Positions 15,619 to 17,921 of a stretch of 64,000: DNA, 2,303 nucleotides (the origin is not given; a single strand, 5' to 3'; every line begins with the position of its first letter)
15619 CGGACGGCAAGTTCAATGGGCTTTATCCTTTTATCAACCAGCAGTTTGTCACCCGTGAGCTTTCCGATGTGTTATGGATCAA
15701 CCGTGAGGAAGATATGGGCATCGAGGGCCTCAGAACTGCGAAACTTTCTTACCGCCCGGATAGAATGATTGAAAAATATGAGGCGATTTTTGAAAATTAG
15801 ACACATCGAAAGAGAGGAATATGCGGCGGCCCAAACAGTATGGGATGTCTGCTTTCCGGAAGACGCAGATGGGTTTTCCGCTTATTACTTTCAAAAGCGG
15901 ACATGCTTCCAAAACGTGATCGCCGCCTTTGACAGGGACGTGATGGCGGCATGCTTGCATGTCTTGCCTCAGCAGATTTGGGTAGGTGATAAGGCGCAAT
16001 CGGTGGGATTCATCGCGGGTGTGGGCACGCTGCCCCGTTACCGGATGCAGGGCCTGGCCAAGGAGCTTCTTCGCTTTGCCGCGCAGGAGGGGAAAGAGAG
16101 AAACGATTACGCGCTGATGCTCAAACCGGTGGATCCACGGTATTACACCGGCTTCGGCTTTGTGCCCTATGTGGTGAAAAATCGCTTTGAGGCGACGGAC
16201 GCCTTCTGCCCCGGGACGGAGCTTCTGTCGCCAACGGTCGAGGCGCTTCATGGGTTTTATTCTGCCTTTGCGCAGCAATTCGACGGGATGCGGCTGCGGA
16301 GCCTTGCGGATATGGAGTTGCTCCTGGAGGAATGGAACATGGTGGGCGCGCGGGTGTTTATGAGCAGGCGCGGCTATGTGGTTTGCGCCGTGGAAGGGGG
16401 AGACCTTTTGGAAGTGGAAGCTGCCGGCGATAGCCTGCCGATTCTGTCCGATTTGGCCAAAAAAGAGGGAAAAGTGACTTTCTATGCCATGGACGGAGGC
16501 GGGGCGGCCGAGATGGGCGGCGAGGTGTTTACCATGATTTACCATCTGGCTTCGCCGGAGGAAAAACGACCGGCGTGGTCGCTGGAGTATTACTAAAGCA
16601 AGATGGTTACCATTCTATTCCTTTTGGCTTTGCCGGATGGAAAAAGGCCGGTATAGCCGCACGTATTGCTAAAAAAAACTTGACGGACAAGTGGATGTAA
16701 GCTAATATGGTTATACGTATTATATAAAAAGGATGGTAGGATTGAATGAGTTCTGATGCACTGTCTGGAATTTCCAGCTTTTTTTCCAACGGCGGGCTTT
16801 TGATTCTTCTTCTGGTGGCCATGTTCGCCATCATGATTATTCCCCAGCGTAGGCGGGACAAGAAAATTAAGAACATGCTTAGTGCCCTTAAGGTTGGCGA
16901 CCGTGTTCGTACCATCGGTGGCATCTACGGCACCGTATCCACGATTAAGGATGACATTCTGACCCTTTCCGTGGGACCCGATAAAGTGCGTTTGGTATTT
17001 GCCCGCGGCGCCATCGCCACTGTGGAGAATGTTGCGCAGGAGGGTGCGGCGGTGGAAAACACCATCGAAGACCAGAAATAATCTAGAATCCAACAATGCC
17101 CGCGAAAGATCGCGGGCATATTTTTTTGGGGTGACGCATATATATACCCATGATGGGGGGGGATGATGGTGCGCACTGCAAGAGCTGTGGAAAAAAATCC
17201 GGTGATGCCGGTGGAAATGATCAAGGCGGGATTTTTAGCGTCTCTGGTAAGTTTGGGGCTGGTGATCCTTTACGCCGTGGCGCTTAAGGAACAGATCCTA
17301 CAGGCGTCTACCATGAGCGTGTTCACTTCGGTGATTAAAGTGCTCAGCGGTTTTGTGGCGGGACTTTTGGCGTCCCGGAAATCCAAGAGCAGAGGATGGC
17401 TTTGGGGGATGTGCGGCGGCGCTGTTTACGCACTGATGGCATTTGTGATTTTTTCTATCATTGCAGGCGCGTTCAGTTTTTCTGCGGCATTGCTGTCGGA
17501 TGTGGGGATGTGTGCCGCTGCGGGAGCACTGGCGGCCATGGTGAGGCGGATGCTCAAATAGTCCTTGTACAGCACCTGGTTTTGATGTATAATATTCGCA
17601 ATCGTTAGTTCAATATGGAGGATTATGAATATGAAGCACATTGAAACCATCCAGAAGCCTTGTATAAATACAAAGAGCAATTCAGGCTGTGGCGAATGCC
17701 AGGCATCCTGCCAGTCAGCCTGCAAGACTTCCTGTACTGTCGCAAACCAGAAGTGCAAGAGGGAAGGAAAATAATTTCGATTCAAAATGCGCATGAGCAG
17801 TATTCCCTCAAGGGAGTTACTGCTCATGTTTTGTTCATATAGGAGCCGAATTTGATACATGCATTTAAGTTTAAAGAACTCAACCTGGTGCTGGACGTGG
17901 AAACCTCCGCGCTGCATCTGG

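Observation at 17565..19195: Unlisted 47-aa SCIFF precursor plus radical-SAM/SPASM maturase: a ranthipeptide RiPP locus inside housekeeping genes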

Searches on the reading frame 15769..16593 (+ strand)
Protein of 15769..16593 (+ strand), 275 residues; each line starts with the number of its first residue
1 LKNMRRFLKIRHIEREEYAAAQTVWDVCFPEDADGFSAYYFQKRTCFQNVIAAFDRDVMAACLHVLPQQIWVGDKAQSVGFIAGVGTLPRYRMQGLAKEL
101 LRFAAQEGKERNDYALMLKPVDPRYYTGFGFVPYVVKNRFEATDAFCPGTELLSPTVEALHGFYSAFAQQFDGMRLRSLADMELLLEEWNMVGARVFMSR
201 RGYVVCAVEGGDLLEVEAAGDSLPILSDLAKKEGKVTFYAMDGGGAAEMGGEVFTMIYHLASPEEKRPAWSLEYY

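Call 37: search_protein_families(library=pfam, proteins=[window:15769-16593:+], max_evalue=0.00001)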
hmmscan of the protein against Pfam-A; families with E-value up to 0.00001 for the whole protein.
window:15769-16593:+ (275 aa): 2 families
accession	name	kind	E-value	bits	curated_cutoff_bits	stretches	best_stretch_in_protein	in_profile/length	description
PF13527.13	Acetyltransf_9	-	9.1e-19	68.2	25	1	9-131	1-124/127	Acetyltransferase (GNAT) domain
PF00583.31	Acetyltransf_1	-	2.1e-07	31.7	20.7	1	36-119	20-99/116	Acetyltransferase (GNAT) family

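Call 44: search_protein_families(library=ncbifam, proteins=[window:15769-16593:+], max_evalue=0.00001)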
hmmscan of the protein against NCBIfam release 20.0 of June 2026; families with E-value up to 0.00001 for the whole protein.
window:15769-16593:+ (275 aa): 0 families

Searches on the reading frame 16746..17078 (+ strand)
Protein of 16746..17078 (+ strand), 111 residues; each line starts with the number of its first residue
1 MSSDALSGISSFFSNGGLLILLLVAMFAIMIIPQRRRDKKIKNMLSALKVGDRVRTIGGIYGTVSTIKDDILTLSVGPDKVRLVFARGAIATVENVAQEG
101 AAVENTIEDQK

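Call 3: search_protein_families(library=ncbifam, proteins=[window:16746-17078:+], max_evalue=0.01)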
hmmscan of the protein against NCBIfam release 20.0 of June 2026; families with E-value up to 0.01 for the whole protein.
window:16746-17078:+ (111 aa): 2 families
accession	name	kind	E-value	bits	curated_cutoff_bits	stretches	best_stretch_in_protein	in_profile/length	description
TIGR00739.1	yajC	equivalog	2.4e-16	59.6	44.2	1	19-93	8-82/84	preprotein translocase subunit YajC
NF005100.0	PRK06531.1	equivalog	1.3e-10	41.2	129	1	19-105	5-94/121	preprotein translocase subunit YajC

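Call 4: search_protein_families(library=pfam, proteins=[window:16746-17078:+], max_evalue=0.01)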
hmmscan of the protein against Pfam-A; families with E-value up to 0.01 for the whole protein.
window:16746-17078:+ (111 aa): 1 family
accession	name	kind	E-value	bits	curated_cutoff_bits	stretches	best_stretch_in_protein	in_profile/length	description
PF02699.20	YajC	-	4.1e-23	81.5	28.2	1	18-91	5-77/78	Preprotein translocase subunit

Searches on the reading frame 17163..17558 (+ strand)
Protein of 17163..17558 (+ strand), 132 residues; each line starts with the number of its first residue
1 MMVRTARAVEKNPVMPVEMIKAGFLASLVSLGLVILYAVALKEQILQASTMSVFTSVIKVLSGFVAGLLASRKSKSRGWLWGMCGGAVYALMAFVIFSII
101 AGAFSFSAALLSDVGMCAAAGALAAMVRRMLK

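Call 3: search_protein_families(library=ncbifam, proteins=[window:17163-17558:+], max_evalue=0.01)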
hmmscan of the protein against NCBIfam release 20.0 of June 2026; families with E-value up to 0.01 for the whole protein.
window:17163-17558:+ (132 aa): 1 family
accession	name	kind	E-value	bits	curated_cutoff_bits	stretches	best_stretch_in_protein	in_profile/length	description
TIGR04086.1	TIGR04086_membr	hypoth_equivalog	7.9e-18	64.7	30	1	19-127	3-111/115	TIGR04086 family membrane protein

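Call 4: search_protein_families(library=pfam, proteins=[window:17163-17558:+], max_evalue=0.01)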
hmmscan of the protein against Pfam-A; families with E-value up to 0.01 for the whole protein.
window:17163-17558:+ (132 aa): 2 families
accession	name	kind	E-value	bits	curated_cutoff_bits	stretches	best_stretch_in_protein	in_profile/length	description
PF12670.12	DUF3792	-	2.8e-18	66.6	31.3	1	19-127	5-114/115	Protein of unknown function (DUF3792)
PF07690.21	MFS_1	-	0.0033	16.9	33.4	1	8-128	198-320/347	Major Facilitator Superfamily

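Call 15: search_protein_families(library=pfam, alignment_id=A1, max_evalue=0.001)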
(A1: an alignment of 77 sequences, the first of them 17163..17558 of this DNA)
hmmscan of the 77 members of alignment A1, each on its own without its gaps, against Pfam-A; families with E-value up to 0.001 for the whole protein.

A. member 1, window:17163-17558:+ (132 aa): 1 family
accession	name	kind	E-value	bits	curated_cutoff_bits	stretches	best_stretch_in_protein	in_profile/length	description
PF12670.12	DUF3792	-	2.8e-18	66.6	31.3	1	19-127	5-114/115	Protein of unknown function (DUF3792)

B. families by the number of members that match (of 77 scanned): 24 families
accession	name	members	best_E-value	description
PF00871.23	Acetate_kinase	40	1.8e-159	Acetokinase family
PF12670.12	DUF3792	14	2.8e-18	Protein of unknown function (DUF3792)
PF02699.20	YajC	2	1e-29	Preprotein translocase subunit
PF04079.22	SMC_ScpB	1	1.3e-47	Segregation and condensation complex subunit ScpB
PF14512.11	TM1586_NiRdase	1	8e-44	Putative TM nitroreductase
PF00483.29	NTP_transferase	1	1.1e-34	Nucleotidyl transferase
PF00216.26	Bac_DNA_binding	1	1.5e-34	Bacterial DNA-binding protein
PF13472.12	Lipase_GDSL_2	1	4e-26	GDSL-like Lipase/Acylhydrolase family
PF00583.31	Acetyltransf_1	1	9.8e-15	Acetyltransferase (GNAT) family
PF00657.28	Lipase_GDSL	1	1.1e-14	GDSL-like Lipase/Acylhydrolase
PF00881.29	Nitroreductase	1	8.1e-14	Nitroreductase family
PF00395.25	SLH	1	3.3e-13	S-layer homology domain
PF13508.13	Acetyltransf_7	1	6.9e-12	Acetyltransferase (GNAT) domain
PF12804.13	NTP_transf_3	1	1.7e-08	MobA-like NTP transferase domain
PF18291.6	HU-HIG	1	6e-07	HU domain fused to wHTH, Ig, or Glycine-rich motif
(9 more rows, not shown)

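Call 39: find_homologous_proteins(query=window:17163-17558:+, max_evalue=0.001)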
Query window:17163-17558:+ (132 aa): 3 proteins with E <= 0.001 among 489 candidates.
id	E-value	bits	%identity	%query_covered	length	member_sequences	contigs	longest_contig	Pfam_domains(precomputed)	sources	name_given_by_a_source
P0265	3.2e-71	255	100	99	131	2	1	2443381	PF12670.13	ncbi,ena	-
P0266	2.5e-62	226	88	98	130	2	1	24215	PF12670.13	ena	-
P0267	2.6e-21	94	72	55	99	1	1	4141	PF12670.13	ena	-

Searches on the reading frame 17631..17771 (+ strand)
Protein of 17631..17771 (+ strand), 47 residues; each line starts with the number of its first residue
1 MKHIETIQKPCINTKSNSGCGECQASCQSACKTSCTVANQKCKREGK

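Call 3: search_protein_families(library=ncbifam, proteins=[window:17631-17771:+], max_evalue=0.01)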
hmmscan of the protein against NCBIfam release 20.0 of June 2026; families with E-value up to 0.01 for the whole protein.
seq(47 aa): 1 family
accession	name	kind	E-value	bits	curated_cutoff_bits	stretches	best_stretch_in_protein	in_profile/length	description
TIGR03973.1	six_Cys_in_45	equivalog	2.4e-18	65.8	50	1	2-43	1-43/43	six-cysteine ranthipeptide SCIFF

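Call 4: search_protein_families(library=pfam, proteins=[window:17631-17771:+], max_evalue=0.01)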
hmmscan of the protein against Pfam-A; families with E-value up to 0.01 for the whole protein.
seq(47 aa): 1 family
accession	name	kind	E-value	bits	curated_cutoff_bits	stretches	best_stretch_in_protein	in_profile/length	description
PF13165.11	SCIFF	-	1e-19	70.6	27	1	2-43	1-43/44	Six-cysteine peptide SCIFF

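Call 27: find_encoding_contigs(protein=window:17631-17771:+, flank=6000, max_places=4)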
Protein seq(47 aa) (47 aa): no gene with exactly this product is on record in the collection.

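Call 29: find_homologous_proteins(query=window:17631-17771:+, max_evalue=0.001)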
Query seq(47 aa) (47 aa): 2372 proteins with E <= 0.001 among 2387 candidates; the best 120 are listed.
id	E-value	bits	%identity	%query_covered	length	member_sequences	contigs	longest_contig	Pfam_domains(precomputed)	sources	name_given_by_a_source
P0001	8.8e-23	95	100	100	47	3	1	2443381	PF13165.12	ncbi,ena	-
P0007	8.3e-20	86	89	100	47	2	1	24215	PF13165.12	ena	-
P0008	1.1e-17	80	85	100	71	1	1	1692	PF13165.12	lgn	-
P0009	2.4e-17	79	87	96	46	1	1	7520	PF13165.12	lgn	-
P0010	4.4e-17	78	83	100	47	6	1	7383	PF13165.12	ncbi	-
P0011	5.2e-17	78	83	100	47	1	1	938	PF13165.12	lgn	-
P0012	5.6e-17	77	81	100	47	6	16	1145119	PF13165.12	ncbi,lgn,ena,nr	ncbi:MAG TPA: six-cysteine ranthipeptide SCIFF [Clostridia bacterium]|nr:six-cysteine ranthipeptide 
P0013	9.3e-17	77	81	100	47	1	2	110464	PF13165.12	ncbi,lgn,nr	ncbi:MAG: six-cysteine ranthipeptide SCIFF [Clostridiaceae bacterium]|nr:six-cysteine ranthipeptide 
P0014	1.1e-16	76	79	100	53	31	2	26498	PF13165.12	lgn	-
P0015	1.2e-16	76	81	100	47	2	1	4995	PF13165.12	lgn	-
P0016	1.3e-16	76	79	100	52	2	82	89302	PF13165.12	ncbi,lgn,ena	-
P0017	1.3e-16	76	81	100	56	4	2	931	PF13165.12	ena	-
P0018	3.7e-16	75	79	100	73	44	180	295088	PF13165.12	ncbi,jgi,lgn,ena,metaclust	metaclust:\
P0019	3.7e-16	75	77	100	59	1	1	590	PF13165.12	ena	-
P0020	4.5e-16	75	77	100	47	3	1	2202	PF13165.12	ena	-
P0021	5.6e-16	74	82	96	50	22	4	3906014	PF13165.12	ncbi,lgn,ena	-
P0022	6.3e-16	74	82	96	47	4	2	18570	PF13165.12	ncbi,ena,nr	ncbi:MAG: six-cysteine ranthipeptide SCIFF [Clostridia bacterium]|nr:six-cysteine ranthipeptide SCIF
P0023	6.7e-16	74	79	100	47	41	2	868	PF13165.12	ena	-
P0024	7.5e-16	74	79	100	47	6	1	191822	PF13165.12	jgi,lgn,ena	-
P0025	8.5e-16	74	77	100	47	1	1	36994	PF13165.12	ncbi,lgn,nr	ncbi:MAG: six-cysteine ranthipeptide SCIFF [Clostridia bacterium]|nr:six-cysteine ranthipeptide SCIF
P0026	9.0e-16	74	79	100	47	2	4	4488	PF13165.12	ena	-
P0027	9.1e-16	74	77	100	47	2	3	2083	PF13165.12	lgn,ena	-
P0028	1.2e-15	73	77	100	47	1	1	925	PF13165.12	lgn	-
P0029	1.8e-15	73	79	100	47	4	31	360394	PF13165.12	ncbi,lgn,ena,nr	ncbi:MAG TPA: six-cysteine peptide SCIFF [Clostridiales bacterium]|nr:six-cysteine peptide SCIFF [Cl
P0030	2.0e-15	73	77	100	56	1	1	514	PF13165.12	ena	-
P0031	2.0e-15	73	74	100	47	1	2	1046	PF13165.12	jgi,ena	-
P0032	2.5e-15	72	77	100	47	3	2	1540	PF13165.12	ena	-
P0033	3.5e-15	72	77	100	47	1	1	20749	PF13165.12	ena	-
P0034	3.5e-15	72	77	100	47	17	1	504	PF13165.12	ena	-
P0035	4.2e-15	72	74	100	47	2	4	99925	PF13165.12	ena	-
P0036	4.4e-15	72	86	89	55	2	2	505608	PF13165.12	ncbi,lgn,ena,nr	ncbi:MAG TPA: six-cysteine ranthipeptide SCIFF [Feifaniaceae bacterium]|nr:six-cysteine ranthipeptid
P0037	4.4e-15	72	86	89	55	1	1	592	PF13165.12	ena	-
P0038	6.3e-15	71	78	96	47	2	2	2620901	PF13165.12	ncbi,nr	ncbi:MAG: six-cysteine ranthipeptide SCIFF [Candidatus Gastranaerophilaceae bacterium]|nr:six-cystei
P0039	7.0e-15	71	75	100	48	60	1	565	PF13165.12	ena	-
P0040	7.5e-15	71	74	100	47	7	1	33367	PF13165.12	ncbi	-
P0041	1.0e-14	70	79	100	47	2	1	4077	PF13165.12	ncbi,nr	ncbi:MAG: six-cysteine peptide SCIFF [Clostridiales bacterium]|nr:six-cysteine peptide SCIFF [Clostr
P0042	1.2e-14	70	81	89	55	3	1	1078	PF13165.12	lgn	-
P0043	1.2e-14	70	77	100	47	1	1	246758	PF13165.12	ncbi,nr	ncbi:MAG: hypothetical protein BWY11_00689 [Firmicutes bacterium ADurb.Bin182]|nr:MAG: hypothetical 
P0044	1.3e-14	70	79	100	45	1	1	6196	PF13165.12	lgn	-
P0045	1.6e-14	70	83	89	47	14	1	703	PF13165.12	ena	-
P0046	1.7e-14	70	74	100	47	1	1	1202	PF13165.12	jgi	jgi:predicted ribosomally synthesized six-cysteine peptide SCIFF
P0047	1.7e-14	70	72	100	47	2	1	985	PF13165.12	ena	-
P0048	1.9e-14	70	81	89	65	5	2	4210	PF13165.12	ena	-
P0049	2.2e-14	69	72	100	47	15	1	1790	PF13165.12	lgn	-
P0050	2.3e-14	69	78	96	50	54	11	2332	PF13165.12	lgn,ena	-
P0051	3.2e-14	69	72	100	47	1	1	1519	PF13165.12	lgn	-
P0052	3.3e-14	69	76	96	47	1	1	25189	PF13165.12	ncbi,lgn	-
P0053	3.3e-14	69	74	100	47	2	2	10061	PF13165.12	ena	-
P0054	3.9e-14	69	72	100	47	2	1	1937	PF13165.12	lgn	-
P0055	5.4e-14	68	72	100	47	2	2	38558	PF13165.12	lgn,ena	-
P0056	5.5e-14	68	76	96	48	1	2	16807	PF13165.12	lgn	-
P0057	6.5e-14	68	70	100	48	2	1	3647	PF13165.12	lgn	-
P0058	6.6e-14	68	71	100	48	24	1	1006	PF13165.12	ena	-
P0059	6.8e-14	68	72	100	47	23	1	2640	PF13165.12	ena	-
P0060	7.1e-14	68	81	89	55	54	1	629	PF13165.12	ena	-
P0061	7.2e-14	68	72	100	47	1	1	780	PF13165.12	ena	-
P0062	7.5e-14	68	77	94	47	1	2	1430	PF13165.12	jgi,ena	-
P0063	8.7e-14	68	73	94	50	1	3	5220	PF13165.12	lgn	-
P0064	9.8e-14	67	74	96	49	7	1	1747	PF13165.12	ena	-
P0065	1.1e-13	67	72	100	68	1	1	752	PF13165.12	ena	-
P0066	1.1e-13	67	73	100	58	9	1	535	PF13165.12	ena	-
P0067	1.2e-13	67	74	100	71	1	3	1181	PF13165.12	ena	-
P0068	1.2e-13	67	81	89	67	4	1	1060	PF13165.12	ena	-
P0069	1.3e-13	67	68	100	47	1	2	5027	PF13165.12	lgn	-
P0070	1.3e-13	67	74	100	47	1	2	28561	PF13165.12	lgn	-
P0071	1.3e-13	67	75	94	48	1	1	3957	PF13165.12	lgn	-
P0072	1.4e-13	67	68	100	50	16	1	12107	PF13165.12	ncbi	-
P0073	1.4e-13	67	70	100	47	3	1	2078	PF13165.12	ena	-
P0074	1.5e-13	67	76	89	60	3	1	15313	PF13165.12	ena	-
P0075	1.5e-13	67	75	100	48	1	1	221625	PF13165.12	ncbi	-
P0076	1.5e-13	67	76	96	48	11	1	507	PF13165.12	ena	-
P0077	1.6e-13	67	68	100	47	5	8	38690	PF13165.12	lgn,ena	-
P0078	1.7e-13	67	72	100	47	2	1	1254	PF13165.12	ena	-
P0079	1.9e-13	67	70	100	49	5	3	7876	PF13165.12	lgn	-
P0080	1.9e-13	66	70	100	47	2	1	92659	PF13165.12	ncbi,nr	ncbi:MAG: six-cysteine ranthipeptide SCIFF [Clostridia bacterium]|nr:six-cysteine ranthipeptide SCIF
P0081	2.0e-13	66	77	89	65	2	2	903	PF13165.12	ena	-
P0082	2.2e-13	66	70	100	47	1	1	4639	PF13165.12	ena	-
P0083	2.3e-13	66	74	100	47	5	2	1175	PF13165.12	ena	-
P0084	2.5e-13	66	76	94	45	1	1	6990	PF13165.12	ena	-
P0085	2.7e-13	66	72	100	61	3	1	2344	PF13165.12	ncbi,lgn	-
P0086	3.1e-13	66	79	89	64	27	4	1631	PF13165.12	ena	-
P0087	3.4e-13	66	79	89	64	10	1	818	PF13165.12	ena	-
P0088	3.5e-13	66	72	96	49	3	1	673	PF13165.12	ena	-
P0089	3.8e-13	66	79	89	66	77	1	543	PF13165.12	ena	-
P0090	3.8e-13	66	79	89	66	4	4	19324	PF13165.12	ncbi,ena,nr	ncbi:MAG: six-cysteine ranthipeptide SCIFF [Clostridia bacterium]|nr:six-cysteine ranthipeptide SCIF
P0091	4.3e-13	65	73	96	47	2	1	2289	PF13165.12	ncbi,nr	ncbi:MAG TPA: six-cysteine ranthipeptide SCIFF [Clostridia bacterium]|nr:six-cysteine ranthipeptide 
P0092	4.5e-13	65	72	100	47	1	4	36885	PF13165.12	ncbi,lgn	ncbi:MAG: six-cysteine ranthipeptide SCIFF [Clostridia bacterium]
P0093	4.7e-13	65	70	100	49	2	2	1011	PF13165.12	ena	-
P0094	5.1e-13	65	74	96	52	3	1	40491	PF13165.12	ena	-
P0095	5.5e-13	65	72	100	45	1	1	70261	PF13165.12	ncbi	-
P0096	6.1e-13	65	67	100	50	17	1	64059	PF13165.12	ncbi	-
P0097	6.2e-13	65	77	89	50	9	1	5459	PF13165.12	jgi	jgi:predicted ribosomally synthesized six-cysteine peptide SCIFF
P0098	6.8e-13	65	75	91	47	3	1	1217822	PF13165.12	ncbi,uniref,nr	ncbi:six-cysteine ranthipeptide SCIFF [Gehongia tenuis]|uniref:Six-cysteine peptide SCIFF n=1 Tax=Ge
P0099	7.0e-13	65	68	100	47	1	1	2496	PF13165.12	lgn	-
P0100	7.9e-13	65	70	100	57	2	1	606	PF13165.12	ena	-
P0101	8.3e-13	65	76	98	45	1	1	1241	PF13165.12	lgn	-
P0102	8.7e-13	64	79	89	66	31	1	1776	PF13165.12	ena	-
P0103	1.0e-12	64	70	96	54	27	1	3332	PF13165.12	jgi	-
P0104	1.1e-12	64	81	87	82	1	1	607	PF13165.12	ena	-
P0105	1.2e-12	64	72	98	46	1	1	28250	PF13165.12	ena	-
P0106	1.2e-12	64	70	96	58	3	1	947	PF13165.12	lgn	-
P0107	1.3e-12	64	70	91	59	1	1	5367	PF13165.12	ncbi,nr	ncbi:MAG: six-cysteine ranthipeptide SCIFF [Clostridiales Family XIII bacterium]|nr:six-cysteine ran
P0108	1.4e-12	64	72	96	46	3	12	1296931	PF13165.12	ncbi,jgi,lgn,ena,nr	ncbi:MAG: six-cysteine ranthipeptide SCIFF [Christensenellales bacterium]|nr:six-cysteine peptide SC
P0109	1.4e-12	64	71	96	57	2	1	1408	PF13165.12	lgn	-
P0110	1.5e-12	64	63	100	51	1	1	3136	PF13165.12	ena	-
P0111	1.7e-12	64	77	89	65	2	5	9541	PF13165.12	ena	-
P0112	1.7e-12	64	70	100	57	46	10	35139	PF13165.12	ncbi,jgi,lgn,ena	jgi:predicted ribosomally synthesized six-cysteine peptide SCIFF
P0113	1.7e-12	64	77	89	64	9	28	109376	PF13165.12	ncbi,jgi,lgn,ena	-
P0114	1.9e-12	63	74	91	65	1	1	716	PF13165.12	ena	-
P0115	2.0e-12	63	72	96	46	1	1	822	PF13165.12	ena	-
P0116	2.2e-12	63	77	89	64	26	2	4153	PF13165.12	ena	-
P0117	2.2e-12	63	77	89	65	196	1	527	PF13165.12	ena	-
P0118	2.4e-12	63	68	100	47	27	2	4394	PF13165.12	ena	-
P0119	2.5e-12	63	70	96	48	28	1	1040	PF13165.12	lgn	-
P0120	2.6e-12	63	67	100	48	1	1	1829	PF13165.12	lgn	-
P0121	2.9e-12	63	72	96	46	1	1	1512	PF13165.12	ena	-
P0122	3.1e-12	63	71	94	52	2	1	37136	PF13165.12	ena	-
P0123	3.1e-12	63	71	100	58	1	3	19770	PF13165.12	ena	-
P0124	3.3e-12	63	70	98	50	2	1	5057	PF13165.12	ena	-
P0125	3.4e-12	63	67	96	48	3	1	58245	PF13165.12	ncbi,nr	ncbi:six-cysteine ranthipeptide SCIFF [Christensenellaceae bacterium OttesenSCG-928-L17]|nr:six-cyst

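Call 34: search_protein_representatives(protein=window:17631-17771:+)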
Query: 47 residues. Proteins with E-value up to 0.001 (for the whole library): 1211; up to 1e-10: 56; up to 1e-30: 0. The best 150 are listed.
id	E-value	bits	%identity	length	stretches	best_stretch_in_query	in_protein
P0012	1.8e-17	77.4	81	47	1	1-47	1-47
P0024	2.4e-16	73.9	79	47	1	1-47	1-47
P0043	3.8e-15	70.2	76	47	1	1-46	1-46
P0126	1.8e-14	68.1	76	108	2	13-44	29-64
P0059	2.2e-14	67.8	72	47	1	1-46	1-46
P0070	4.1e-14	67.0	74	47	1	1-46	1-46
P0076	4.9e-14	66.8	78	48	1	1-45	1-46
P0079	6.0e-14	66.5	70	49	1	1-47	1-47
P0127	9.8e-14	65.8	80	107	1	1-44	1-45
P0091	1.4e-13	65.4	72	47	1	1-46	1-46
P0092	1.4e-13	65.3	72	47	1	1-47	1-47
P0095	1.8e-13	65.0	76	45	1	1-47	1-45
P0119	8.1e-13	63.0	73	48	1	1-44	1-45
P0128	1.1e-12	62.6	72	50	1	1-46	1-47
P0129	1.7e-12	62.0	69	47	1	1-45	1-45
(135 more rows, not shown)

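Call 48: search_solved_structures(query=window:17631-17771:+, max_evalue=10, show_alignments=2)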
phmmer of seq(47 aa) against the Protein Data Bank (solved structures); distinct sequences matched with E-value up to 10: 3.
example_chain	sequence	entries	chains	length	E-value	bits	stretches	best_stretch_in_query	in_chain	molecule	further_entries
5d6s_A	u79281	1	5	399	0.29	15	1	17-39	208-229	Epoxyqueuosine reductase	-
5t5i_G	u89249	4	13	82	0.73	13.7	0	6-33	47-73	Tungsten formylmethanofuran dehydrogenase subunit fwdG | Tungsten formylmethanofuran dehydrogenase, subunit G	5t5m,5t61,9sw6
5c4i_B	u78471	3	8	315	0.91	13.5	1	6-34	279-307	Oxalate oxidoreductase subunit delta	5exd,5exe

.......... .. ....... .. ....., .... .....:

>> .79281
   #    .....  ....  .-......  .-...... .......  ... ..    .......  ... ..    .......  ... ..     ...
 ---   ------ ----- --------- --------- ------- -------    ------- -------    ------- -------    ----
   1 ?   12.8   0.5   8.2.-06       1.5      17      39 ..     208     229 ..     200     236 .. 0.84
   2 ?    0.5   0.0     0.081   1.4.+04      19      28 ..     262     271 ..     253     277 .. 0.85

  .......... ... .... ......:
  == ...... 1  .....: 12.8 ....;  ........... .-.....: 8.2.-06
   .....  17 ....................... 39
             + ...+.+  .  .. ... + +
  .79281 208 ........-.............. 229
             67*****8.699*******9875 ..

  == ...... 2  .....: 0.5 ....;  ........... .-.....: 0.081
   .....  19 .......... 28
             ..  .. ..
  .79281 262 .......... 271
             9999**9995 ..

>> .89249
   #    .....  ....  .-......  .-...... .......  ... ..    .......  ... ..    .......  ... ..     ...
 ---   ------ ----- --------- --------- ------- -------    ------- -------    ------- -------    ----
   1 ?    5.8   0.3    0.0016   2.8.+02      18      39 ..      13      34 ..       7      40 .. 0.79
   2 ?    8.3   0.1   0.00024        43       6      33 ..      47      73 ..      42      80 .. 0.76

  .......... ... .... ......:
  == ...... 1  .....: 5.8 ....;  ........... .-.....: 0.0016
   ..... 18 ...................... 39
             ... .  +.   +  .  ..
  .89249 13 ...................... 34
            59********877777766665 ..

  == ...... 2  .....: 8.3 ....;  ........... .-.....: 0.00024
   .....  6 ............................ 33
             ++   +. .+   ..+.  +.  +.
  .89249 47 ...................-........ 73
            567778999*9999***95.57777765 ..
